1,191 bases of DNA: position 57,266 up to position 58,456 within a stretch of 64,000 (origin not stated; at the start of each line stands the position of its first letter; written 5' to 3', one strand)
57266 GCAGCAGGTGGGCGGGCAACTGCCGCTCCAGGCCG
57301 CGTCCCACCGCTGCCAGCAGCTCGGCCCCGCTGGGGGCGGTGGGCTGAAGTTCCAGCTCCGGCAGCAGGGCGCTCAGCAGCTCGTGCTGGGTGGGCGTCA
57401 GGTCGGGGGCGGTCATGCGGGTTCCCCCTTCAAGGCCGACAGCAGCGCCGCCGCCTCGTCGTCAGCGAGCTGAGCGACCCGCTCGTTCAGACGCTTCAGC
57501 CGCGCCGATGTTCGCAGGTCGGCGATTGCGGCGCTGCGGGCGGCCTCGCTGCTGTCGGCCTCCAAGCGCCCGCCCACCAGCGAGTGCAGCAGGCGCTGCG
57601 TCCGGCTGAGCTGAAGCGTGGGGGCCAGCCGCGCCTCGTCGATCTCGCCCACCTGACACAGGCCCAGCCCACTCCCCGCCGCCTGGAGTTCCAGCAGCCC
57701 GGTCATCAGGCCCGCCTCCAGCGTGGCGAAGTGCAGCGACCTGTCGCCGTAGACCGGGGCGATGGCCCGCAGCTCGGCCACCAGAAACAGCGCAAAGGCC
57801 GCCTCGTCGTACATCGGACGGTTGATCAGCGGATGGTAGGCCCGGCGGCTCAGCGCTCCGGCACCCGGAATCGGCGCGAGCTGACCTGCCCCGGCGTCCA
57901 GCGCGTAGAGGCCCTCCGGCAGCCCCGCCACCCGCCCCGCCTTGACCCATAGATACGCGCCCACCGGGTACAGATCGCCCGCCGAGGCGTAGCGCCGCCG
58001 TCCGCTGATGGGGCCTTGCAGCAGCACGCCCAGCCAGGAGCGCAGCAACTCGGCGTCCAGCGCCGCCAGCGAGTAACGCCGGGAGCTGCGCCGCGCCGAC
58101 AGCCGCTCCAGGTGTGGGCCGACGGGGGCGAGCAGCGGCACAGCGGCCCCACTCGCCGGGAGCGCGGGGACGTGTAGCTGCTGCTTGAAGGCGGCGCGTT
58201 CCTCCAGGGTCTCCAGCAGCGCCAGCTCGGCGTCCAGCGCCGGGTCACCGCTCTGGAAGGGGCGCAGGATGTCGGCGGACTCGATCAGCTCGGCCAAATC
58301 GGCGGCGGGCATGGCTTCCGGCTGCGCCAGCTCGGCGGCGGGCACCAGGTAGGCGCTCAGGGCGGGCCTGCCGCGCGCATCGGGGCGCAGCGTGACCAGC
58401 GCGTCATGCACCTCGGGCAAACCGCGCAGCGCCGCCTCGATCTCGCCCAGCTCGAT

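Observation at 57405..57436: Adenylation domain both interrupted by an Ox domain and split across two ORFs; one extra G in a G5 run would fuse them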

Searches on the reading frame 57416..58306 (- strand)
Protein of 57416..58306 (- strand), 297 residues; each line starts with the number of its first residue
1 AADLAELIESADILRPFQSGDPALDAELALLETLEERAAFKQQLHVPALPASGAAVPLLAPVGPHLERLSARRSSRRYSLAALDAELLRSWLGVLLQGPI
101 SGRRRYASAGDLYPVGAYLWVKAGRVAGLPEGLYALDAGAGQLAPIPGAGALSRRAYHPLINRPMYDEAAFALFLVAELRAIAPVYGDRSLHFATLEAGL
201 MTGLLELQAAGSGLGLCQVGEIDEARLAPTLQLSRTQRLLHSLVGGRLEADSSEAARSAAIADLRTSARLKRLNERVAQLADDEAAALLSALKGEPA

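Call 32: search_protein_representatives(protein=window:57416-58306:-)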
Query: 297 residues. Proteins with E-value up to 0.001 (for the whole library): 2327; up to 1e-10: 1243; up to 1e-30: 188. The best 150 are listed.
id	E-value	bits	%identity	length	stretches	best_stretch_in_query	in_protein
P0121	3.3e-90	318.4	57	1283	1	3-292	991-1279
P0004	3.8e-82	292.0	54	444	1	6-292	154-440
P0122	1.3e-64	234.4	39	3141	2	59-265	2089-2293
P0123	2.1e-60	220.6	32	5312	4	40-253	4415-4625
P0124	4.2e-60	219.7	35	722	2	25-267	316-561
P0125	1.0e-59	218.4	44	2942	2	64-257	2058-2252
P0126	1.1e-59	218.2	41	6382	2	29-250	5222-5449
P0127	3.5e-58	213.4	41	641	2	103-255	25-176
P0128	2.7e-56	207.2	41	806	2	70-263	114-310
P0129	7.8e-56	205.7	43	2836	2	59-249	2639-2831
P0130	3.6e-54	200.2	40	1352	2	63-262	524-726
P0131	6.7e-50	186.2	66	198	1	135-279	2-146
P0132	9.7e-50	185.7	35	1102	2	34-252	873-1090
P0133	1.5e-48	181.8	40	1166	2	71-263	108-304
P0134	4.2e-48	180.3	45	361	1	24-293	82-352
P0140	2.1e-44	168.2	49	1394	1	35-294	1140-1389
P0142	5.4e-44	166.8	42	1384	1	19-294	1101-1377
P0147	4.9e-42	160.4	51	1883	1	61-291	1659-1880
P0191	1.4e-37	145.8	39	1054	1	14-293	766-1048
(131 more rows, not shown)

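Call 63: find_encoding_contigs(protein=P0129, flank=4000, max_places=3)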
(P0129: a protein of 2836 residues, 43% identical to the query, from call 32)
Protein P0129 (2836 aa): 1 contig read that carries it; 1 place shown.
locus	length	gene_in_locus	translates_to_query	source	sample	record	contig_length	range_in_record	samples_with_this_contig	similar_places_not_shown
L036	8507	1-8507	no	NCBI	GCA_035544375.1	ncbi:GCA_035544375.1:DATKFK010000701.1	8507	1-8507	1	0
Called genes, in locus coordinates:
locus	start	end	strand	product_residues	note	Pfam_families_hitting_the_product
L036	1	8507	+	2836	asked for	PF00501:AMP-binding, PF13193:AMP-binding_C, PF00550:PP-binding, PF00668:Condensation, PF00501:AMP-binding, PF13193:AMP-binding_C, PF00550:PP-binding, PF00668:Condensation, +2 more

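Call 64: find_encoding_contigs(protein=P0121, flank=4000, max_places=3)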
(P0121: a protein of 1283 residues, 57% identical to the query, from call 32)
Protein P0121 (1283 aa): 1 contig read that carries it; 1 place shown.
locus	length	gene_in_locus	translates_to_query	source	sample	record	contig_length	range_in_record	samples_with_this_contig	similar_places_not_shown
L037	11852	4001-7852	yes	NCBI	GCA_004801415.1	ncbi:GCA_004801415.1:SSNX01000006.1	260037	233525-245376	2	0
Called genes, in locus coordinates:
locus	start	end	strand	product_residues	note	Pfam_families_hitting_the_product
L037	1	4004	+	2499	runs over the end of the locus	PF00109:ketoacyl-synt, PF02801:Ketoacyl-synt_C, PF16197:KAsynt_C_assoc, PF00698:Acyl_transf_1, PF21089:PKS_DH_N, PF14765:PS-DH, PF08240:ADH_N, PF00107:ADH_zinc_N, +5 more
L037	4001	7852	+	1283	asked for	PF00668:Condensation, PF00501:AMP-binding, PF00881:Nitroreductase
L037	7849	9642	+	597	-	PF00550:PP-binding, PF01370:Epimerase, PF07993:NAD_binding_4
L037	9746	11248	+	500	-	PF00202:Aminotran_3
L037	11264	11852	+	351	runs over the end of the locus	PF13527:Acetyltransf_9 (weak)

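Call 80: find_encoding_contigs(protein=P0147, flank=4000, max_places=2)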
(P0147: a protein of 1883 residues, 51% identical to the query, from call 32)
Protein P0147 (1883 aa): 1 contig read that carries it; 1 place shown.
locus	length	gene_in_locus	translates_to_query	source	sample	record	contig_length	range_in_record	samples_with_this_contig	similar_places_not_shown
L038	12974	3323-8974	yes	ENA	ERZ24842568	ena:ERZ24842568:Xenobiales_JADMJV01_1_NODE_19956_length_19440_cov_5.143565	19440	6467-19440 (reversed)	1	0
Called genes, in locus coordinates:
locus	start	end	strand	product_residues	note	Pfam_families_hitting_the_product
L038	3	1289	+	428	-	?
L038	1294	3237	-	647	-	PF13469:Sulfotransfer_3, PF00535:Glycos_transf_2, PF10111:Glyco_tranf_2_2, PF13641:Glyco_tranf_2_3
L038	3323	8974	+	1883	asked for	PF00551:Formyl_trans_N, PF00550:PP-binding, PF00668:Condensation, PF00501:AMP-binding, PF13193:AMP-binding_C, PF00550:PP-binding (weak), PF00881:Nitroreductase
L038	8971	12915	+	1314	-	PF00668:Condensation, PF00550:PP-binding, PF16822:ALGX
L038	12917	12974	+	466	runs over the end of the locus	PF03062:MBOAT, PF13813:MBOAT_2 (faint)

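Call 81: find_encoding_contigs(protein=P0142, flank=4000, max_places=2)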
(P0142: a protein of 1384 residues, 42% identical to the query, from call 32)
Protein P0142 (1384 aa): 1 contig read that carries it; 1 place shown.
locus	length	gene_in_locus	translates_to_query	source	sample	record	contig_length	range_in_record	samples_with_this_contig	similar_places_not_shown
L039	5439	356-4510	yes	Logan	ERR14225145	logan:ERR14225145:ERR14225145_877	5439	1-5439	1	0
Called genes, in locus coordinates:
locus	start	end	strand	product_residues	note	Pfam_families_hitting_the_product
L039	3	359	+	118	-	?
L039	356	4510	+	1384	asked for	PF00668:Condensation, PF00501:AMP-binding, PF13193:AMP-binding_C, PF00550:PP-binding, PF00881:Nitroreductase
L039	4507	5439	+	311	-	?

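Call 86: find_encoding_contigs(protein=P0140, flank=4000, max_places=2)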
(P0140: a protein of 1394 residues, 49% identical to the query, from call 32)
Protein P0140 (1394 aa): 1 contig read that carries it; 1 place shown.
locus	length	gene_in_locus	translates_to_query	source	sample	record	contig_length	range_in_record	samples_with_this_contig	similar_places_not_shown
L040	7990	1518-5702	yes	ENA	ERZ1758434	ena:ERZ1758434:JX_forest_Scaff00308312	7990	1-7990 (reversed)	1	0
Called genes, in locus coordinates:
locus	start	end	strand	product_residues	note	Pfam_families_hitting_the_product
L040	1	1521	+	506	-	?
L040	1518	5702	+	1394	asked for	PF18563:TubC_N, PF00668:Condensation, PF00501:AMP-binding, PF13193:AMP-binding_C, PF00550:PP-binding, PF00881:Nitroreductase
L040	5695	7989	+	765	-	?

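Call 90: search_solved_structures(query=window:57416-58306:-, max_evalue=0.001)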
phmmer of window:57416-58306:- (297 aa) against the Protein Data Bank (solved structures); distinct sequences matched with E-value up to 0.001: 4.
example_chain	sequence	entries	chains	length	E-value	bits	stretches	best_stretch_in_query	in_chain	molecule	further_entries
7ly5_B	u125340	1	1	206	5.6e-22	81.5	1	70-253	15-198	BmdC, oxidase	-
7ly4_A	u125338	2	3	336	1.8e-21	79.8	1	69-253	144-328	BmdC, Oxidase | BmdC, NRPS oxidase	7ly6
7ly7_B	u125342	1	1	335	1.9e-21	79.7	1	69-253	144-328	BmdC, Oxidase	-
3eo7_A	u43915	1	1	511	4e-05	26.2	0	70-238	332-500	Putative Nitroreductase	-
